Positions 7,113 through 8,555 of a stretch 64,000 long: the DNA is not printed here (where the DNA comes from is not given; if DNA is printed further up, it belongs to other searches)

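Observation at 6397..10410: Compact soluble-type group-4 [NiFe] hydrogenase operon with an embedded HdrB-like CCG-domain subunit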

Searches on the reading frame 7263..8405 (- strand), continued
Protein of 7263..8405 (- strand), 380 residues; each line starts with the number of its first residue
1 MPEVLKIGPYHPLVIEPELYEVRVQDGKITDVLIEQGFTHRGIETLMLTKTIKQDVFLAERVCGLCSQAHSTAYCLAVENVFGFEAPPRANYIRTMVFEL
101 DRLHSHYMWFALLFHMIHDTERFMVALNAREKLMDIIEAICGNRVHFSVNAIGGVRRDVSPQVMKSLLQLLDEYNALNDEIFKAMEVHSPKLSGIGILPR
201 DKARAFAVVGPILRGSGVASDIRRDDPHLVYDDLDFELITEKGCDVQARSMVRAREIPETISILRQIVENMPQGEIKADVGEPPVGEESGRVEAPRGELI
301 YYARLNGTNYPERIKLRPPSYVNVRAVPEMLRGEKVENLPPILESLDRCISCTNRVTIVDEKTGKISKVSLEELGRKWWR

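Call 37: search_solved_structures(query=P0124, max_evalue=0.00001, show_alignments=1)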
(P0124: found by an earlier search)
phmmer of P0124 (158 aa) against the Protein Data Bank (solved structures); distinct sequences matched with E-value up to 0.00001: 22.
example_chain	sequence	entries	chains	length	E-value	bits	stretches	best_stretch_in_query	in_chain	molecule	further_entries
8c0z_C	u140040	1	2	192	1.2e-25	93.6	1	10-139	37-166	Iron-sulfur cluster-binding protein potential subunit of aldehyde oxidoreductase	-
6x6u_B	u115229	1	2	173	4.7e-22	82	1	5-135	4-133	Oxidoreductase, Fe-S subunit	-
6x1o_B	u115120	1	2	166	9.7e-21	77.7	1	13-135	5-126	Oxidoreductase, Fe-S subunit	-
9mqx_E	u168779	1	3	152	1.2e-19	74.2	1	9-152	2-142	Fe-S-cluster-containing hydrogenase subunit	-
2ivf_B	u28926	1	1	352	1.1e-13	54.7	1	57-124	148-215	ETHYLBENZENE DEHYDROGENASE BETA-SUBUNIT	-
9vap_B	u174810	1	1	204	1.3e-13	54.6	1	13-128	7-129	4Fe-4S dicluster domain-containing protein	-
1kqf_B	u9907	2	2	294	2.8e-13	53.5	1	59-152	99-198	FORMATE DEHYDROGENASE, NITRATE-INDUCIBLE, IRON-SULFUR SUBUNIT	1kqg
4ydd_B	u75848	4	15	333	1.1e-12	51.5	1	59-141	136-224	DMSO reductase family type II enzyme, iron-sulfur subunit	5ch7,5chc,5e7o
7qv7_A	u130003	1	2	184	2e-12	50.7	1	9-111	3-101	Hydrogen dependent carbon dioxide reductase subunit HycB3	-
7z0s_B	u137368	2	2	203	3.4e-12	49.9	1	10-115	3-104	Formate hydrogenlyase subunit 2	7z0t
7qv7_B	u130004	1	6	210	3.6e-11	46.6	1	12-108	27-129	Hydrogen dependent carbon dioxide reductase subunit HycB4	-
1q16_B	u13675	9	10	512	2.7e-10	43.7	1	60-124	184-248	Respiratory nitrate reductase 1 beta chain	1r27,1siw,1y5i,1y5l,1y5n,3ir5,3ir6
1y4z_B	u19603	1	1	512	5.5e-10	42.7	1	60-124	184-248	Respiratory nitrate reductase 1 beta chain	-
9sw6_G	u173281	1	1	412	7.7e-10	42.3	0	59-111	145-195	Polyferredoxin protein MvhB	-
3egw_B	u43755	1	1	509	1.4e-09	41.4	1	60-124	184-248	Respiratory nitrate reductase 1 beta chain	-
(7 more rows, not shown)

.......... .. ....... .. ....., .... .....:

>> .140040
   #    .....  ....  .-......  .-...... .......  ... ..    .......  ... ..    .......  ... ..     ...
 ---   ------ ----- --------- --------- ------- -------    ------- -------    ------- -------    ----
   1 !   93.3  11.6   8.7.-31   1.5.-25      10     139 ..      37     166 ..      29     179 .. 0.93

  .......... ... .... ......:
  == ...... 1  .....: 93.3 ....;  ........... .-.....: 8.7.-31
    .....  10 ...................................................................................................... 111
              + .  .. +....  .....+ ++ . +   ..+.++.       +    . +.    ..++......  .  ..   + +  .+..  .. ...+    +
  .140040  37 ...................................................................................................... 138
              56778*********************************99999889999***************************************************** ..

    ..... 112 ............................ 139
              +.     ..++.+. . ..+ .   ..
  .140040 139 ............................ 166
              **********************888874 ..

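Call 38: search_solved_structures(query=P0123, max_evalue=0.00001, show_alignments=2)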
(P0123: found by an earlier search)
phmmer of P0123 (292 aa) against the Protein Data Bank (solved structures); distinct sequences matched with E-value up to 0.00001: 87 (the best 60 are shown).
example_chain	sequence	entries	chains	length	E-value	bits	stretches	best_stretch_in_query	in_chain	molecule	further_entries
6cfw_J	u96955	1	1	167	3.5e-29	105.6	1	7-127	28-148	Probable membrane-bound hydrogenase subunit mbhJ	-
7z0s_G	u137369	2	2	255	9.3e-25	91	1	6-126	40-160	Formate hydrogenlyase subunit 7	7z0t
7zeb_6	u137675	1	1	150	4.2e-21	79.1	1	16-127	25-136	NADH dehydrogenase [ubiquinone] iron-sulfur protein 7, mitochondrial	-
5lc5_B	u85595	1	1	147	4.3e-21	79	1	16-127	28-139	NADH dehydrogenase [ubiquinone] iron-sulfur protein 7, mitochondrial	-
9w2u_B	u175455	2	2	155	4.7e-21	78.9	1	16-127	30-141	NADH dehydrogenase [ubiquinone] iron-sulfur protein 7, mitochondrial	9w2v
7zd6_6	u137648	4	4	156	4.8e-21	78.9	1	16-127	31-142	NADH dehydrogenase [ubiquinone] iron-sulfur protein 7, mitochondrial | Complex I-20kD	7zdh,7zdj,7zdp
6g2j_B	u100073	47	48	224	6.2e-21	78.5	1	16-125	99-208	NADH dehydrogenase [ubiquinone] iron-sulfur protein 7, mitochondrial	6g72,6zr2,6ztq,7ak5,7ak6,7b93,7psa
5ldw_B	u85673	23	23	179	6.7e-21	78.4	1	16-127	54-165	NADH dehydrogenase [ubiquinone] iron-sulfur protein 7, mitochondrial | Mitochondrial complex I, PSST subunit | NADH:ubiquinone oxidoreductase core subunit S7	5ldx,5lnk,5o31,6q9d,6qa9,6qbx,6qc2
7v2c_C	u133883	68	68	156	7.3e-21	78.3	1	16-125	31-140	NADH dehydrogenase [ubiquinone] iron-sulfur protein 7,mitochondrial | NADH dehydrogenase [ubiquinone] iron-sulfur protein 7, mitochondrial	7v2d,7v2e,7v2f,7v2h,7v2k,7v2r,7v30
7qsd_B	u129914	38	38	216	8.9e-21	78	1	16-127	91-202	NADH dehydrogenase [ubiquinone] iron-sulfur protein 7, mitochondrial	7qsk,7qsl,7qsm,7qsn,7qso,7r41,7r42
5xtb_C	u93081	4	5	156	1e-20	77.8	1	16-125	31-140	NADH dehydrogenase [ubiquinone] iron-sulfur protein 7, mitochondrial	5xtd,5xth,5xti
6zk9_6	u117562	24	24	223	1e-20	77.8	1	16-127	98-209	Mitochondrial complex I, PSST subunit | Complex I-20kD | NADH dehydrogenase [ubiquinone] iron-sulfur protein 7, mitochondrial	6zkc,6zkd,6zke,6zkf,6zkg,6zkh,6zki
9f5x_F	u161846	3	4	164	1e-20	77.8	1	16-128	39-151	NADH:ubiquinone oxidoreductase subunit 10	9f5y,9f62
9ti4_E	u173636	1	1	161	1.1e-20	77.7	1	16-125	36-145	NADH dehydrogenase [ubiquinone] iron-sulfur protein 7, mitochondrial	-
7arc_B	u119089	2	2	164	1.1e-20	77.7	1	16-128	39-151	PSST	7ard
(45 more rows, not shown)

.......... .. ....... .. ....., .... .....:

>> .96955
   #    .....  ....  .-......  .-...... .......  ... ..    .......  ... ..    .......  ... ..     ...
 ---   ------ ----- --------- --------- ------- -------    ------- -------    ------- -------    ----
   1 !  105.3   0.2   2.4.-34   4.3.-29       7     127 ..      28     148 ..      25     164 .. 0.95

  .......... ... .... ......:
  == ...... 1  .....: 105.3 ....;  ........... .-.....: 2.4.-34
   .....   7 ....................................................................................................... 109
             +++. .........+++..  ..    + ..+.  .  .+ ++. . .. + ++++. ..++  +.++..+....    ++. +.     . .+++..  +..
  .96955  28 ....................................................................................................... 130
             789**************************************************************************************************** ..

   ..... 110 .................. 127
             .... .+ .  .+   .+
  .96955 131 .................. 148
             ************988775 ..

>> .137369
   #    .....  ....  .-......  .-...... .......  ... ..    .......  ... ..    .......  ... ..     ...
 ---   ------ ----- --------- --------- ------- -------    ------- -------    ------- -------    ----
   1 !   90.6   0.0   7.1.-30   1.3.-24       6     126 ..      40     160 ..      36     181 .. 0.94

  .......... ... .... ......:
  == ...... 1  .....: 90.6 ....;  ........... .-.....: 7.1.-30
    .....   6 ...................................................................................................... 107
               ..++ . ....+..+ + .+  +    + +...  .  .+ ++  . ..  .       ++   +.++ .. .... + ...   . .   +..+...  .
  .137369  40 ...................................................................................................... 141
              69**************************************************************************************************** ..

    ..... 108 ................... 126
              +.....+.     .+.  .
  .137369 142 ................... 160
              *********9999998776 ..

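Call 53: find_homologous_proteins(query=P0122, max_evalue=0.00001)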
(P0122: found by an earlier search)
Query P0122 (221 aa): 26 proteins with E <= 0.00001 among 970 candidates.
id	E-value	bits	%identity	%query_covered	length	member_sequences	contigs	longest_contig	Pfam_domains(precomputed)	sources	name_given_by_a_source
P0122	4.5e-136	469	100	100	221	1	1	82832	PF00329.26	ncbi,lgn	-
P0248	8.7e-82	292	61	100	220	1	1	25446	PF00329.26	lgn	-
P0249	8.8e-82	292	61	100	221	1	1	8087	PF00329.26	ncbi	-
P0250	6.5e-80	286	62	100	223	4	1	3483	PF00329.26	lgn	-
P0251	1.5e-78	282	60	100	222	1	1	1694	PF00329.26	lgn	-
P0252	1.8e-75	271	57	100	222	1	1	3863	PF00329.26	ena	-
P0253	2.5e-72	261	58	96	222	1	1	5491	PF00329.26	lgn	-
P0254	1.2e-71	259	58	100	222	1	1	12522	PF00329.26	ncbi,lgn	-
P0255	2.1e-71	258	55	100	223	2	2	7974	PF00329.26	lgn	-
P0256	9.5e-71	256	55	100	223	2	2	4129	PF00329.26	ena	-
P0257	2.2e-70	255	57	99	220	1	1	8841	PF00329.26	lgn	-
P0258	3.6e-68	248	56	98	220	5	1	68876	PF00329.26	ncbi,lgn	-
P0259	3.5e-66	241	55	97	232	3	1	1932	PF00329.26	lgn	-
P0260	1.5e-63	233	58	90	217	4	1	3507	PF00329.26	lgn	-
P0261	5.0e-60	221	52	97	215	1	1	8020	PF00329.26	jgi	-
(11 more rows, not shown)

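Call 63: predict_structure(alignment_id=A3)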
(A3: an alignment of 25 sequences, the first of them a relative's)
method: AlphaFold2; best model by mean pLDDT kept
length: 221 residues; sequences in the alignment: 25
mean_pLDDT: 72.2   pTM: 0.54
mean pLDDT of the five models: 72.2, 60.5, 59.4, 57.8, 55.9
residues with pLDDT >= 90: 57; 70-90: 65; 50-70: 64; < 50: 35
segments of 3 or more residues with pLDDT < 50: 136-162, 219-221
pLDDT, mean of each block of 10 residues (from residue 1): 91 93 93 95 90 87 90 91 89 86 82 80 53 49 39 36 61 67 52 59 55 54 37
secondary structure, 60 per line:
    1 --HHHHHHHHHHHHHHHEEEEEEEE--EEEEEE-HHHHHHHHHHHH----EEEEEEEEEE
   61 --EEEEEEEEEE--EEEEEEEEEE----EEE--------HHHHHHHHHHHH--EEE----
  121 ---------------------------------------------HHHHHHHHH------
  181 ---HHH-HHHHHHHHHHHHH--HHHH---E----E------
elements in order: H3-17 E18-25 E28-33 H35-46 E51-60 E63-72 E75-84 E89-91 H100-111 E114-116 H166-174 H188-200 H203-206

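Call 67: find_encoding_contigs(protein=P0022, flank=10000, max_places=1)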
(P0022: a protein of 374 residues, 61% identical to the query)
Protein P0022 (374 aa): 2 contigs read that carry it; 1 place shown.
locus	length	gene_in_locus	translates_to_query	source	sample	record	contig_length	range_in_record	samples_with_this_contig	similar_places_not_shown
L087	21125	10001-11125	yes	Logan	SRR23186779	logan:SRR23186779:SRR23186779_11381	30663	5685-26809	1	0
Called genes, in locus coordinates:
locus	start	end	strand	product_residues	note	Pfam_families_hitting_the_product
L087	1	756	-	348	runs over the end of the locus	PF08541:ACP_syn_III_C, PF08540:HMG_CoA_synt_C (weak)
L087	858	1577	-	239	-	PF01381:HTH_3, PF12844:HTH_19 (weak), PF13560:HTH_31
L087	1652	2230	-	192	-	PF01381:HTH_3, PF12844:HTH_19 (weak), PF13560:HTH_31, PF00571:CBS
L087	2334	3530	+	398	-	PF01941:AdoMet_Synthase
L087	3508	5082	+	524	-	PF01702:TGT, PF17884:DUF5591 (weak)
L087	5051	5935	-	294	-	PF00994:MoCF_biosynth, PF24102:FLAD1_M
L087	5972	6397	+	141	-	PF08279:HTH_11 (weak), PF13404:HTH_AsnC-type, PF13412:HTH_24, PF01037:AsnC_trans_reg, PF22482:AsnC_trans_reg_3 (weak)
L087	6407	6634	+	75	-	PF27357:MJ1579 (weak)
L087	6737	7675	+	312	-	PF01008:IF-2B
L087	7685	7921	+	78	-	PF01883:FeS_assembly_P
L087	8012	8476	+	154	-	PF00037:Fer4 (faint), PF12797:Fer4_2 (faint), PF12837:Fer4_6 (weak), PF13237:Fer4_10 (faint), PF12838:Fer4_7 (weak), PF13187:Fer4_9 (weak), PF13247:Fer4_11, PF12838:Fer4_7 (weak), +1 more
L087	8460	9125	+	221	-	PF00329:Complex1_30kDa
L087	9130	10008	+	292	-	PF02754:CCG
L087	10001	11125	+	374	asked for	PF00374:NiFeSe_Hases, PF00346:Complex1_49kDa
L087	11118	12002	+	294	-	PF01058:Oxidored_q6, PF12838:Fer4_7 (weak), PF00037:Fer4, PF12797:Fer4_2 (weak), PF13237:Fer4_10, PF14697:Fer4_21, PF12838:Fer4_7, PF13187:Fer4_9, +4 more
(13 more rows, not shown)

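Call 68: find_encoding_contigs(protein=P0002, flank=10000, max_places=1)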
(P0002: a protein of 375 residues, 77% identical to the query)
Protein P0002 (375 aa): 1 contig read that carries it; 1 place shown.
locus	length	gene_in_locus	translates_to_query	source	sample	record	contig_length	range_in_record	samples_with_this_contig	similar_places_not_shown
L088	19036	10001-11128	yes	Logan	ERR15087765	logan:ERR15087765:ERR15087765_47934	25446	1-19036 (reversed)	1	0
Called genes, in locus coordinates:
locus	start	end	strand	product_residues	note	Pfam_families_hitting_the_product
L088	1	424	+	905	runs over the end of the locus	PF10102:DUF2341, PF13415:Beta-prop_FBX42 (weak), PF24681:Kelch_KLHDC2_KLHL20_DRC7, PF24681:Kelch_KLHDC2_KLHL20_DRC7, PF24981:Beta-prop_ATRN-LZTR1 (weak), PF13415:Beta-prop_FBX42, PF24981:Beta-prop_ATRN-LZTR1, PF02369:Big_1, +5 more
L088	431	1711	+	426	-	PF01966:HD, PF19276:HD_assoc_2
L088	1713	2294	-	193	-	-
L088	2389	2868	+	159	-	-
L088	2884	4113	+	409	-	PF00291:PALP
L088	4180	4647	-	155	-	PF01797:Y1_Tnp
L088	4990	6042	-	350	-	PF02729:OTCace_N, PF00185:OTCace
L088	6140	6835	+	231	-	PF01259:SAICAR_synt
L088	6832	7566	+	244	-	PF01026:TatD_DNase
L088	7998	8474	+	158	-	PF00037:Fer4 (faint), PF12837:Fer4_6 (faint), PF13187:Fer4_9 (faint), PF13237:Fer4_10 (weak), PF13247:Fer4_11, PF14697:Fer4_21 (weak), PF12838:Fer4_7 (weak), PF12797:Fer4_2 (weak)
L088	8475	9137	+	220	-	PF00329:Complex1_30kDa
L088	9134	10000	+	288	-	PF02754:CCG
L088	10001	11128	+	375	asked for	PF00374:NiFeSe_Hases, PF00346:Complex1_49kDa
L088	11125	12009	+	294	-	PF01058:Oxidored_q6, PF00037:Fer4, PF12797:Fer4_2 (weak), PF13237:Fer4_10, PF14697:Fer4_21, PF12838:Fer4_7, PF13187:Fer4_9, PF00037:Fer4, +4 more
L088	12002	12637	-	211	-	PF22175:Ogg-HhH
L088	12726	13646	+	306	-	PF00288:GHMP_kinases_N, PF08544:GHMP_kinases_C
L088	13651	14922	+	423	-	PF20695:UbiD_N, PF01977:UbiD, PF20696:UbiD_C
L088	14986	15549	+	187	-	-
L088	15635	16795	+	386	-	PF04412:AcnX, PF28403:AcnX_2nd, PF28406:AcnX_3rd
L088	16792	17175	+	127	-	PF01989:AcnX_swivel_put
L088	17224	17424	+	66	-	-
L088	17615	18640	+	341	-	PF01916:DS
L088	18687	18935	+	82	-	-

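Call 69: search_protein_representatives(protein=P0122)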
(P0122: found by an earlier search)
Query: 221 residues. Proteins with E-value up to 0.001 (for the whole library): 1222; up to 1e-10: 174; up to 1e-30: 10. The best 150 are listed.
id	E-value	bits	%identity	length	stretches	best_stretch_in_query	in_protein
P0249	2.8e-82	292.0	61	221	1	2-221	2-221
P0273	6.8e-40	153.6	40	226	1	3-217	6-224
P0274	1.9e-37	145.6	36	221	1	4-217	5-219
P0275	5.1e-37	144.2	35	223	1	8-218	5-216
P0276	1.3e-33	133.1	33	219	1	5-217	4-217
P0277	4.1e-33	131.4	51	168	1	1-134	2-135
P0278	1.4e-32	129.7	38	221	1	4-217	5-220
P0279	8.1e-32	127.2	40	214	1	44-220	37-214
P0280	1.6e-31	126.3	42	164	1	56-217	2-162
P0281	2.0e-31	126.0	33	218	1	8-217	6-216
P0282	2.4e-29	119.2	35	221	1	26-217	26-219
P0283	1.7e-26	109.8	38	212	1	26-217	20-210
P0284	7.3e-26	107.8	33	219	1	3-217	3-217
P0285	2.7e-23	99.4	33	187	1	38-219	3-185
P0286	7.6e-21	91.4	38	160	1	1-141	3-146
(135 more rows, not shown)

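Call 79: fold_search(model_id=the predicted structure, library=pdb)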
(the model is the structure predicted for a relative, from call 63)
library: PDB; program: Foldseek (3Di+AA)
matches with E <= 10: 944; with E <= 0.001: 80
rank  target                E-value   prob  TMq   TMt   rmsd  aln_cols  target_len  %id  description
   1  6yj4_C                3.8e-08  1.00  0.49  0.45  13.5       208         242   18  Structure of Yarrowia lipolytica complex I at 2.7 A (released 2020-08-12)
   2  7qso_C                5.9e-08  1.00  0.49  0.51   8.6       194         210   16  Bovine complex I in lipid nanodisc, State 3 (Slack) (released 2022-05-25)
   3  7qsd_C                6.2e-08  1.00  0.50  0.53   4.1       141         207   16  Bovine complex I in the active state at 3.1 A (released 2022-03-02)
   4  6cfw_K                6.6e-08  1.00  0.47  0.61  10.1       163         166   23  cryoEM structure of a respiratory membrane-bound hydrogenase (released 2018-05-23)
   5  8b9z_C                8.0e-08  1.00  0.49  0.52   9.6       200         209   18  Drosophila melanogaster complex I in the Active state (Dm1) (released 2023-01-18)
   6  6rfq_G                8.0e-08  1.00  0.48  0.51  10.3       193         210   18  Cryo-EM structure of a respiratory complex I assembly intermediate with NDUFAF2 (released 2018-10-10)
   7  7z0s_E                9.0e-08  1.00  0.52  0.22  10.3       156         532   17  Structure of the Escherichia coli formate hydrogenlyase complex (anaerobic preparation, without formate dehydrogenase  (released 2022-09-28)
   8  9bwd_D                1.0e-07  1.00  0.49  0.52   3.9       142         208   17  Cryo-EM structure of respiratory supercomplex I (released 2025-08-06)
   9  8rgp_C                1.1e-07  1.00  0.49  0.52   8.5       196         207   17  Closed Complex I from murine brain (released 2024-04-24)
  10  7zm7_G                1.1e-07  1.00  0.49  0.45   4.2       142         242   19  CryoEM structure of mitochondrial complex I from Chaetomium thermophilum (inhibited by DDM) (released 2022-11-30)
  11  8e9i_C                1.1e-07  1.00  0.49  0.50   4.7       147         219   22  Mycobacterial respiratory complex I, semi-inserted quinone (released 2022-10-12)
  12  9g83_C                1.3e-07  1.00  0.50  0.56   4.9       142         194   15  Respiratory supercomplex CI1-CIII2-CIV2-(cbb3)1 from alphaproteobacterium (released 2026-02-04)
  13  9ihp_C                1.5e-07  1.00  0.46  0.42   7.1       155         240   18  Open state without NUQM and with flavoprotein (classification state 3) of Pichia pastoris mitochondrial complex I in c (released 2025-10-15)
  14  8uca_s3               1.6e-07  1.00  0.50  0.53   8.5       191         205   17  Formation of I2+III2 supercomplex rescues respiratory chain defects (released 2025-01-15)
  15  9iho_C                1.7e-07  1.00  0.47  0.45   3.6       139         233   16  Open state without NUQM and without flavoprotein (classification state 4) of Pichia pastoris mitochondrial complex I i (released 2025-10-15)
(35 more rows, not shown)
